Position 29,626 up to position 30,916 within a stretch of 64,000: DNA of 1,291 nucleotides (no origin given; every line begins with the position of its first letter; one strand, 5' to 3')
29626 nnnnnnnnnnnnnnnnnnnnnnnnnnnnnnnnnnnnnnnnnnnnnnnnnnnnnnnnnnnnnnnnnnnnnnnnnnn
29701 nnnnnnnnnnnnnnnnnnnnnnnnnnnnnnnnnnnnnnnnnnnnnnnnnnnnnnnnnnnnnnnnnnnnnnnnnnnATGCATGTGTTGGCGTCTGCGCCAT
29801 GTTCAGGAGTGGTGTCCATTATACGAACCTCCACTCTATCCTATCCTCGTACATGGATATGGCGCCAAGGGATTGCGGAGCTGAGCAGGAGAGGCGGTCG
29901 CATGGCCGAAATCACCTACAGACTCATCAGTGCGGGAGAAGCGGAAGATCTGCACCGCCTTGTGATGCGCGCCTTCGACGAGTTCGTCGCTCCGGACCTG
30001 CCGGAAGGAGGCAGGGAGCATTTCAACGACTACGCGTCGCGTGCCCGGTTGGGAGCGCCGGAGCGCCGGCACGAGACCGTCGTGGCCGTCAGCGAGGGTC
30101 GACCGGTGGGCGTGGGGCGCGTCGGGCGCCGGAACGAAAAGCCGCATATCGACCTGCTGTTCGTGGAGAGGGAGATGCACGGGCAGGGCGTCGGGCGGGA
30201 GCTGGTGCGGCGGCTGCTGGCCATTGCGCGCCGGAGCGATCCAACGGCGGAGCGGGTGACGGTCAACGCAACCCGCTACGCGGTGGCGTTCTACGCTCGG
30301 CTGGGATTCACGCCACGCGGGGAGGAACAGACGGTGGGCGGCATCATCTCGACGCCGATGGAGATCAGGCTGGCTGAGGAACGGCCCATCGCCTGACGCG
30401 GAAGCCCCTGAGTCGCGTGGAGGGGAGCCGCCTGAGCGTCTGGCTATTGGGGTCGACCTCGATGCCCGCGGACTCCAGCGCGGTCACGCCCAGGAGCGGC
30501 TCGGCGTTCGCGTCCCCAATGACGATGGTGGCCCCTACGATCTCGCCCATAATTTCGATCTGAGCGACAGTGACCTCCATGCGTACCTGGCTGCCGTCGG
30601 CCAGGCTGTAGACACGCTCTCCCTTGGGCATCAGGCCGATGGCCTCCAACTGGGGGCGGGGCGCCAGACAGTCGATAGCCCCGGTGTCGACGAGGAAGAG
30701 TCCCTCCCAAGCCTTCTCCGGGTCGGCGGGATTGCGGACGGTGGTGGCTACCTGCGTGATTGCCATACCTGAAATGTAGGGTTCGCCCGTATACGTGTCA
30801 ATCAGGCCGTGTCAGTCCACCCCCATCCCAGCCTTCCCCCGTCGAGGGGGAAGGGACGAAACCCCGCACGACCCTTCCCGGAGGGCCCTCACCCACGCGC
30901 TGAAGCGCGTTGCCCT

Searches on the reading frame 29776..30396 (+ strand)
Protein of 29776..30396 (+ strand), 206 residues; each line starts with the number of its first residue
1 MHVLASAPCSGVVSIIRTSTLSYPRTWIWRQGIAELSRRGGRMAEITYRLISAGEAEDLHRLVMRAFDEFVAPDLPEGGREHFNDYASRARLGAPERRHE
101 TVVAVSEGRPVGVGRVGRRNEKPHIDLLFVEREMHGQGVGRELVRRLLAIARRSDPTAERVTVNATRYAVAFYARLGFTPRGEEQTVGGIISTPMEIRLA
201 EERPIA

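Call 20: search_protein_families(library=pfam, proteins=[window:29776-30396:+], max_evalue=0.001)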
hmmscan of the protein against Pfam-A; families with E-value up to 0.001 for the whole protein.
window:29776-30396:+ (206 aa): 5 families
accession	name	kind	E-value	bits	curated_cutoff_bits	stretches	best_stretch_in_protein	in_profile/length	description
PF13673.13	Acetyltransf_10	-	3.1e-28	98.8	23.6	1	72-199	2-128/128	Acetyltransferase (GNAT) domain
PF00583.31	Acetyltransf_1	-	7e-14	52.5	20.7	1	81-178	23-116/116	Acetyltransferase (GNAT) family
PF13508.13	Acetyltransf_7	-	5.9e-13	49.4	27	1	99-179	3-83/84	Acetyltransferase (GNAT) domain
PF13302.13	Acetyltransf_3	-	0.00058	21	25.4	1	49-163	5-119/138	Acetyltransferase (GNAT) domain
PF14542.12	Acetyltransf_CG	-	0.00096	19.7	30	0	121-155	23-57/80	GCN5-related N-acetyl-transferase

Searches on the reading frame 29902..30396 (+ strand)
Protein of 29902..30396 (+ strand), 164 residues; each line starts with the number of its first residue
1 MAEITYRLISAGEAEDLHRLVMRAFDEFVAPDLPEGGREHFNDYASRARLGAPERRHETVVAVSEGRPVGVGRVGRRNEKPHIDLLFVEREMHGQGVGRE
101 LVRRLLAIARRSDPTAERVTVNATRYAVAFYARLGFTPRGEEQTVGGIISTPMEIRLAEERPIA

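Call 57: search_protein_families(library=padloc, proteins=[window:29902-30396:+], max_evalue=0.001)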
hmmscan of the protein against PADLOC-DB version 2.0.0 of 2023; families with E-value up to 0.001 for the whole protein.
window:29902-30396:+ (164 aa): 0 families

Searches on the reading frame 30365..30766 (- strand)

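Call 20: search_protein_families(library=pfam, proteins=[window:30365-30766:-], max_evalue=0.001)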
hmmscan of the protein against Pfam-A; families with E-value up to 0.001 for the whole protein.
window:30365-30766:- (133 aa): 2 families
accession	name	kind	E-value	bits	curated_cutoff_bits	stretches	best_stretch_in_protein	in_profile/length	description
PF13975.11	gag-asp_proteas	-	2e-06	28.7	28.2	1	24-98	12-91/92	gag-polyprotein putative aspartyl protease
PF13650.11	Asp_protease_2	-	7.4e-05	23.8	24.3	1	23-94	11-88/90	Aspartyl protease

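Call 57: search_protein_families(library=padloc, proteins=[window:30365-30766:-], max_evalue=0.001)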
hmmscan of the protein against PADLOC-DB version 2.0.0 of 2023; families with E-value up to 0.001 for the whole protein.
window:30365-30766:- (133 aa): 0 families
